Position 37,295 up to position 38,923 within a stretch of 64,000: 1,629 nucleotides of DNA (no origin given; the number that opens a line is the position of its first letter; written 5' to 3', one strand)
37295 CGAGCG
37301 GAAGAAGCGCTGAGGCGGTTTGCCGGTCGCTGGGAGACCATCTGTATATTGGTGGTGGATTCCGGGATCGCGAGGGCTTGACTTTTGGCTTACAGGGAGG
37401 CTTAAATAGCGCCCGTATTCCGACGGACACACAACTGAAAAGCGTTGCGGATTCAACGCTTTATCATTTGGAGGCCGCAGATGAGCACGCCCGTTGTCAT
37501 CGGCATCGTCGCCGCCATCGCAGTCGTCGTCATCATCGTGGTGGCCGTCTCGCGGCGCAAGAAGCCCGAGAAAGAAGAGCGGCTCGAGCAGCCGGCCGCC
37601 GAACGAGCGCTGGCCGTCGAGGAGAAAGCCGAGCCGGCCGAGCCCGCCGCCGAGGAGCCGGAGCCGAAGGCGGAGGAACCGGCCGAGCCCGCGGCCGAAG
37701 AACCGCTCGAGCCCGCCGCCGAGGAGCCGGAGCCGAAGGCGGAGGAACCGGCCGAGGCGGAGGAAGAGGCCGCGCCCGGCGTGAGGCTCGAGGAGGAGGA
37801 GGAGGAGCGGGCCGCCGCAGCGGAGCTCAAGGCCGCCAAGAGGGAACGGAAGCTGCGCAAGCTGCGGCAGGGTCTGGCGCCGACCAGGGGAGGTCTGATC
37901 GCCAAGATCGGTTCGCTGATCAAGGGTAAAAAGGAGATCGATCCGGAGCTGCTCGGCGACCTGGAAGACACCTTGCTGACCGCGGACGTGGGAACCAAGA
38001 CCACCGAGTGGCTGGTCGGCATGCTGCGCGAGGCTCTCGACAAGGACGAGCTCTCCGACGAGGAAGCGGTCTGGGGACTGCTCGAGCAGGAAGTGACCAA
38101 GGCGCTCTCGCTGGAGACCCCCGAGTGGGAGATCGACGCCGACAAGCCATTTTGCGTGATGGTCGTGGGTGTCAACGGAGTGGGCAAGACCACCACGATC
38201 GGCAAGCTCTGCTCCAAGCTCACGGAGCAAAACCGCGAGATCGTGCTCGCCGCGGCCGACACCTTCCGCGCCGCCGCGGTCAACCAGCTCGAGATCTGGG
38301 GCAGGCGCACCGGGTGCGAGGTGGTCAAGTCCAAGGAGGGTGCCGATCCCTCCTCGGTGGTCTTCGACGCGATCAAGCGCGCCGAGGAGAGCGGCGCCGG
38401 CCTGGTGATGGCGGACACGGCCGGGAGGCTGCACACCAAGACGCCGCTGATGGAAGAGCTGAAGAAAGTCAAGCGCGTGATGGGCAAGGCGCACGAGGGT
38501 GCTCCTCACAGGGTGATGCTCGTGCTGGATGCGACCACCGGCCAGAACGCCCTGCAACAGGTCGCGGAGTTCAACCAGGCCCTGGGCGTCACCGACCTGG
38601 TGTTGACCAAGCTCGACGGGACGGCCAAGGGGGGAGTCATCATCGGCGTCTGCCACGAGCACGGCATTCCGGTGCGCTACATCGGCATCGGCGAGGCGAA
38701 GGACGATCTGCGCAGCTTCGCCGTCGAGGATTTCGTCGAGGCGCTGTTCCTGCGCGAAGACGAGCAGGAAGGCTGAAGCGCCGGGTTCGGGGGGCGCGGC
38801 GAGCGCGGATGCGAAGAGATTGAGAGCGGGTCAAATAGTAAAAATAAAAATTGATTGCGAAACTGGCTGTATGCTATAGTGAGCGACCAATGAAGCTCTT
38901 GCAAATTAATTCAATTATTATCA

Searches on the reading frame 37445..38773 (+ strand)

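Call 47: search_protein_families(library=pfam, proteins=[window:37445-38773:+], max_evalue=0.001)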
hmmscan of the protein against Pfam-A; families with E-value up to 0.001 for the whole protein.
window:37445-38773:+ (443 aa): 4 families
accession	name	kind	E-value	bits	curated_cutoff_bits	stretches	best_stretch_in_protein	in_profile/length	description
PF00448.28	SRP54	-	4.6e-71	239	22.7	1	236-435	2-195/196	SRP54-type protein, GTPase domain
PF02881.24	SRP54_N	-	5.6e-11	42.9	22.4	1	153-216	3-74/75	SRP54-type protein, helical bundle domain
PF00005.33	ABC_tran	-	0.00061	20.8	25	0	237-337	13-96/137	ABC transporter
PF07728.20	AAA_5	-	0.00068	20.1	22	0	238-316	2-81/139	AAA domain (dynein-related subfamily)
